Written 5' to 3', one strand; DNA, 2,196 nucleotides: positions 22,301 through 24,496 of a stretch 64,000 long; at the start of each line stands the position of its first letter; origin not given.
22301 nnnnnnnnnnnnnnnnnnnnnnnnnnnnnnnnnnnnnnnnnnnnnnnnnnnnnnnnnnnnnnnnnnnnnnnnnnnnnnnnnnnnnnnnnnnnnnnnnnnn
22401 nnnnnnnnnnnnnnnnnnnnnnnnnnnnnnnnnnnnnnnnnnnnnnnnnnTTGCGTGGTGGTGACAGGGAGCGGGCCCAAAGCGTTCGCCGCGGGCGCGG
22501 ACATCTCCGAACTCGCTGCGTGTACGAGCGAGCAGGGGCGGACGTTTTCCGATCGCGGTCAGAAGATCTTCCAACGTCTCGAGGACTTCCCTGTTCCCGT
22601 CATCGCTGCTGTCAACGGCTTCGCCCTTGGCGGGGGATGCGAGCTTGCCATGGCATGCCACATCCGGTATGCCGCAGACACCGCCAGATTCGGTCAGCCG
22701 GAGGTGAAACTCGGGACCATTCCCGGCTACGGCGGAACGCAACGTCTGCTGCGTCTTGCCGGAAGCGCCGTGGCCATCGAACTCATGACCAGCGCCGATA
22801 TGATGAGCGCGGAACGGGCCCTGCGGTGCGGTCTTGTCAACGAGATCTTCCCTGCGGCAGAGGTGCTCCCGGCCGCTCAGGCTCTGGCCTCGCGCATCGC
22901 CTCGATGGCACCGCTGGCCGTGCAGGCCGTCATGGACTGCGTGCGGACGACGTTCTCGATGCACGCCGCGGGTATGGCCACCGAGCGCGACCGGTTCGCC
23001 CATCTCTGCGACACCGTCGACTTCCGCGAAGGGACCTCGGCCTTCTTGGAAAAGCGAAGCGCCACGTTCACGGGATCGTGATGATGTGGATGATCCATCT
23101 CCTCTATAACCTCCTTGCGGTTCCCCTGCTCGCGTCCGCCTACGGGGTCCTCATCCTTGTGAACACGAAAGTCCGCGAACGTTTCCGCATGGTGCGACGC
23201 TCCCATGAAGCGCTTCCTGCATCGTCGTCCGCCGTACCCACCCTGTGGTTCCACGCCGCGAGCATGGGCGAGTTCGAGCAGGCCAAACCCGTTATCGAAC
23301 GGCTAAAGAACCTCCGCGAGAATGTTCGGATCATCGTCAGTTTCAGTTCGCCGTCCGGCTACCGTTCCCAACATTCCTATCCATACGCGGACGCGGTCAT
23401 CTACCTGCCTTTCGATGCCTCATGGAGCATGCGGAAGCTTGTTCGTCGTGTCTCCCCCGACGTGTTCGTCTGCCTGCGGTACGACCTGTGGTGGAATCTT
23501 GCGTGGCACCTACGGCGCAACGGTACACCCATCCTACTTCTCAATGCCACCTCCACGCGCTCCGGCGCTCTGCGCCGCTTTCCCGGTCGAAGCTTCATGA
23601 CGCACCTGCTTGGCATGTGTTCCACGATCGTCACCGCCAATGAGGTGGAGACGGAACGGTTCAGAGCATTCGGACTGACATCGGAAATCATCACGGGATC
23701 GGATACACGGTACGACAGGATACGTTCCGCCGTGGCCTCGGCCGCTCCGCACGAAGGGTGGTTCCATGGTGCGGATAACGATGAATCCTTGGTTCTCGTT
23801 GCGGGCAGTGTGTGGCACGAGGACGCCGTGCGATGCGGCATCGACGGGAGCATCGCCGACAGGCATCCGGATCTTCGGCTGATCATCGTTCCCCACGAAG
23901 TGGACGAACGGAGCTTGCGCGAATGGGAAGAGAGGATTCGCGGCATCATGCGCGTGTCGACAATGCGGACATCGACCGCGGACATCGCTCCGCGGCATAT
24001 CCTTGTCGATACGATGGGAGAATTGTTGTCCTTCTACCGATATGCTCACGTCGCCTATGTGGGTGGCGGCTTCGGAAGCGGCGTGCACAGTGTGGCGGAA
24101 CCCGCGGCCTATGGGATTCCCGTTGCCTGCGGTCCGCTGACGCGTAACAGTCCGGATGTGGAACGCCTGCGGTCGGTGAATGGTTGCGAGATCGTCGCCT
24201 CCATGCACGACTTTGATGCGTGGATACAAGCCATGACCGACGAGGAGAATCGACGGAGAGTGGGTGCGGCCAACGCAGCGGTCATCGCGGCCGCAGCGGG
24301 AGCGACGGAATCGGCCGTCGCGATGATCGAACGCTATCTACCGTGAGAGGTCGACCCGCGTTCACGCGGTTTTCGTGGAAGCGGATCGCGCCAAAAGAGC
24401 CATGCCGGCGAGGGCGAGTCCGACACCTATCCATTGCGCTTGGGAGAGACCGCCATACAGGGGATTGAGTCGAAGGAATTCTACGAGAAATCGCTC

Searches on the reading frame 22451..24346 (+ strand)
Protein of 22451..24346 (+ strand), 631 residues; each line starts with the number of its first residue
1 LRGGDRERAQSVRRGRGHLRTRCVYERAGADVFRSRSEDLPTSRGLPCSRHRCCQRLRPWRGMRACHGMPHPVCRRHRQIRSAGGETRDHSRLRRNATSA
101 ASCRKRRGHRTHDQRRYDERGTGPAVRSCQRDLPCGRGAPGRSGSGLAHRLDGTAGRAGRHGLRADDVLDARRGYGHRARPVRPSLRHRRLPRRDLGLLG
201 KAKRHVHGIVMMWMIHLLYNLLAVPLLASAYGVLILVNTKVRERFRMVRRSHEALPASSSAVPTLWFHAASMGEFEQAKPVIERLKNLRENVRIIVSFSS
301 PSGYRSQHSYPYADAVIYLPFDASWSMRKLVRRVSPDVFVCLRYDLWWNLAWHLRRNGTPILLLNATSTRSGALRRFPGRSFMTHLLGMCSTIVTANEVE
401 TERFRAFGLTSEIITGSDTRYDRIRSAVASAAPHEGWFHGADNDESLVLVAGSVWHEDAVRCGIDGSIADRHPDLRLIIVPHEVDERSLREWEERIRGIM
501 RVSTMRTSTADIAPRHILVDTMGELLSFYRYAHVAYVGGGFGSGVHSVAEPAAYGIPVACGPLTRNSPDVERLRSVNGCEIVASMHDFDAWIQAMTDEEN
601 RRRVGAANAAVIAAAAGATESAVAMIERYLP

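Call 42: search_protein_families(library=pfam, proteins=[window:22451-24346:+], max_evalue=0.0001)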
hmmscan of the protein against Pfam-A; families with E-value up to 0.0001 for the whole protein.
window:22451-24346:+ (631 aa): 1 family
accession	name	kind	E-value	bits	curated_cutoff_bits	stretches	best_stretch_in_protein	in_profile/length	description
PF04413.22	Glycos_transf_N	-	2e-38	132.2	23.9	1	241-422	3-178/179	3-Deoxy-D-manno-octulosonic-acid transferase (kdotransferase)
